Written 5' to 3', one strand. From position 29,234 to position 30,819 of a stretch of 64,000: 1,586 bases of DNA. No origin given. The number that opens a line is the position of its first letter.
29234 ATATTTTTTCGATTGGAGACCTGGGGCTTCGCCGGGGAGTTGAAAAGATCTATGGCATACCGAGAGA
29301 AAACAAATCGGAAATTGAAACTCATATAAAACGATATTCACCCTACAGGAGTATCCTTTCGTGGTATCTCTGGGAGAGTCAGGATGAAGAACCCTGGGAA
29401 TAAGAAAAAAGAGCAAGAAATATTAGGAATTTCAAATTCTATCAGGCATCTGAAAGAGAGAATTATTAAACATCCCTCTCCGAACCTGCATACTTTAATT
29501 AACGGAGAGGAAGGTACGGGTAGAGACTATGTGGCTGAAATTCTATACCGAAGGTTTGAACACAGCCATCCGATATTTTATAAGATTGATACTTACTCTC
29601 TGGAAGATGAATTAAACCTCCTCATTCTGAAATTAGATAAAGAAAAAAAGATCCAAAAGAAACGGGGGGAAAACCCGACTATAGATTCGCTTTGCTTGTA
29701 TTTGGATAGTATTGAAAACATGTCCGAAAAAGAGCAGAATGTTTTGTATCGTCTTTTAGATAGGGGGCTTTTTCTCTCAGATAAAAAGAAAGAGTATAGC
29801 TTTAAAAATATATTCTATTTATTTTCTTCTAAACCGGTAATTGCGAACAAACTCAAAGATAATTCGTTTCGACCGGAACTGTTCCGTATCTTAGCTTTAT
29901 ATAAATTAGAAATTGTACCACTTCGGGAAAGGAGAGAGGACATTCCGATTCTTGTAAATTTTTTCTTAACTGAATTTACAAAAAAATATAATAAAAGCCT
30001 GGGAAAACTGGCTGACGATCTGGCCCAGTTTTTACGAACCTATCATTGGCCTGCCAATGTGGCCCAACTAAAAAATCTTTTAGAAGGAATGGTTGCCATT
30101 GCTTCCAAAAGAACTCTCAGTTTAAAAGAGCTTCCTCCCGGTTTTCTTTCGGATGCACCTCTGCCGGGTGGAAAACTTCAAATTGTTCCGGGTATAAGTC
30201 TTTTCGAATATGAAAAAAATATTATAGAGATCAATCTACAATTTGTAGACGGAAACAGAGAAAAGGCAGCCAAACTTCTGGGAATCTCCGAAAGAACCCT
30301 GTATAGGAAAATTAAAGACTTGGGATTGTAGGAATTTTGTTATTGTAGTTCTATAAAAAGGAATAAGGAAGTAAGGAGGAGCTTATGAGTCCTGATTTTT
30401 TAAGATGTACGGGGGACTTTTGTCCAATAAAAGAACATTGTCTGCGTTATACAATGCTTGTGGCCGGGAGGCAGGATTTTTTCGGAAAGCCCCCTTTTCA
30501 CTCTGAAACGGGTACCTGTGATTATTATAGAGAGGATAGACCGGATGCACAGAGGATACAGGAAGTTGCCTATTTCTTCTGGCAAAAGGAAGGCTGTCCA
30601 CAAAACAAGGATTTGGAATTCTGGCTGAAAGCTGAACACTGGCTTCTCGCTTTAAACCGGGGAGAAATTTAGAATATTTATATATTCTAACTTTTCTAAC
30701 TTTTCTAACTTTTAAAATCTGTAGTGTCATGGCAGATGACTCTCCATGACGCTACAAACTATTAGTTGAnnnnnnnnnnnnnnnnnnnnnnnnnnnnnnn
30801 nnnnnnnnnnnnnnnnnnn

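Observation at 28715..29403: AlkA-like DNA glycosylase with no canonical start; A6 tract at the cNMP-gene junction allows a -1 fusion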

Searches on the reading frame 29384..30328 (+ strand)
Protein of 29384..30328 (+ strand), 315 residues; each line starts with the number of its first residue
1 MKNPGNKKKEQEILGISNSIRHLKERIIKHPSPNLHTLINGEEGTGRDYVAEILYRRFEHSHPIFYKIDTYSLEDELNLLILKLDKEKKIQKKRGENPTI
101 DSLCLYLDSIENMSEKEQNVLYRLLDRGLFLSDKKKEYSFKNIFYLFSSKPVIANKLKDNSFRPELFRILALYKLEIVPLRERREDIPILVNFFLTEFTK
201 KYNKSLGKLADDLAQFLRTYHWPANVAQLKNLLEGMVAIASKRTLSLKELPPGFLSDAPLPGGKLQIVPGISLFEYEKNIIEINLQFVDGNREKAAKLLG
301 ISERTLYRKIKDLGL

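Call 5: search_protein_families(library=pfam, proteins=[window:29384-30328:+], max_evalue=0.01)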
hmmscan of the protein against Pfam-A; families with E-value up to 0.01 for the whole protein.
window:29384-30328:+ (315 aa): 7 families
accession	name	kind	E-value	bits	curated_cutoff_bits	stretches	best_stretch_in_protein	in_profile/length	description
PF25601.1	AAA_lid_14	-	8e-22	77.3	27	1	181-257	1-77/87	AAA+ ATPase lid domain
PF00158.32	Sigma54_activat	-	1.1e-11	45.2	20.2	1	14-175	2-167/168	Sigma-54 interaction domain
PF02954.25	HTH_8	-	4e-11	42.9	22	1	275-312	4-41/42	Bacterial regulatory protein, Fis family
PF14532.12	Sigma54_activ_2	-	7.7e-08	33.1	25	1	14-180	1-138/138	Sigma-54 interaction domain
PF07724.20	AAA_2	-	0.00043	20.8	27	1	36-157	5-131/166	AAA domain (Cdc48 subfamily)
PF12728.13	HTH_17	-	0.0018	18.9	27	0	294-311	6-23/51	Helix-turn-helix domain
PF07728.20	AAA_5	-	0.0069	16.8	22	0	36-147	1-112/139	AAA domain (dynein-related subfamily)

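Call 6: search_protein_families(library=ncbifam, proteins=[window:29384-30328:+], max_evalue=0.01)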
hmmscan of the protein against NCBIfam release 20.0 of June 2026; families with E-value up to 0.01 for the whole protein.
window:29384-30328:+ (315 aa): 28 families (the best 25 are shown)
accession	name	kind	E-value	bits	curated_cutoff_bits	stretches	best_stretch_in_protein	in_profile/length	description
NF041552.1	TF_PrdR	equivalog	1.2e-34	119.6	795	1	105-312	365-575/577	sigma-54 dependent transcriptional regulator PrdR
NF051870.1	NAssimRespRegNtrX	equivalog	1.9e-34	119.4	600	1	7-315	135-452/452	nitrogen assimilation response regulator NtrX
TIGR01818.1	ntrC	equivalog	5.1e-33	114.6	558.6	2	5-254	128-381/463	nitrogen regulation protein NR(I)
NF008485.2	PRK11388.1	equivalog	1.3e-32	113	551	1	27-314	351-636/643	dihydroxyacetone kinase operon transcriptional regulator DhaR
NF041906.1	V4R_TF_MobR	exception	8e-32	110.4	999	1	14-311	235-542/544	phenol degradation transcriptional regulator MobR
NF008469.0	PRK11361.1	equivalog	3.8e-28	98.4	714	1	10-314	142-455/461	acetoacetate metabolism transcriptional regulator AtoC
NF007689.0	PRK10365.1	equivalog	8.6e-27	94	760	1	11-310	139-439/441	sigma-54-dependent response regulator transcription factor ZraR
NF008176.1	PRK10923.1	equivalog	1.4e-26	93.1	620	2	10-254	137-385/469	nitrogen regulation protein NR(I)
TIGR02915.1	PEP_resp_reg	equivalog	4.7e-26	91.6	502.6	1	9-314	137-443/445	PEP-CTERM-box response regulator transcription factor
NF011953.0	PRK15424.1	equivalog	3.8e-24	85.2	703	2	105-312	326-533/538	propionate catabolism operon regulatory protein PrpR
NF041946.1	LuxO_transreg_Vib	equivalog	5.6e-24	84.7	800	2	6-253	128-379/463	quorum-sensing sigma-54 dependent transcriptional regulator LuxO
NF008085.0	PRK10820.1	equivalog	8.3e-24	84.1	576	1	9-249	202-446/520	transcriptional regulator TyrR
NF003451.0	PRK05022.1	equivalog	2.5e-23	82.6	476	1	7-314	186-509/512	nitric oxide reductase transcriptional regulator NorR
TIGR01817.1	nifA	equivalog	4.6e-21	75.2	528.85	1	6-244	191-432/534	nif-specific transcriptional activator NifA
NF050807.1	TransRegFlbDCaul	equivalog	1.6e-20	73.4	750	2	36-245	143-356/454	sigma-54-dependent transcriptional regulator FlbD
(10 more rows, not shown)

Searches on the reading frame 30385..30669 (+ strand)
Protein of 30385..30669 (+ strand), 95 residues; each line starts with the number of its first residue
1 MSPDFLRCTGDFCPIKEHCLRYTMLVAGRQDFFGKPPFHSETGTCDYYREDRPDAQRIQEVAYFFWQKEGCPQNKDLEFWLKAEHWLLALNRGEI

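Call 51: search_protein_families(library=pfam, proteins=[window:30385-30669:+], max_evalue=0.001)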
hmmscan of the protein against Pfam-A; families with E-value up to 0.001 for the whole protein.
window:30385-30669:+ (95 aa): 1 family
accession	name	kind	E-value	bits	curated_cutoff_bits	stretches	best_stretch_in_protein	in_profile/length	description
PF11154.13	DUF2934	-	2e-11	43.8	22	1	56-89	4-37/37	Protein of unknown function (DUF2934)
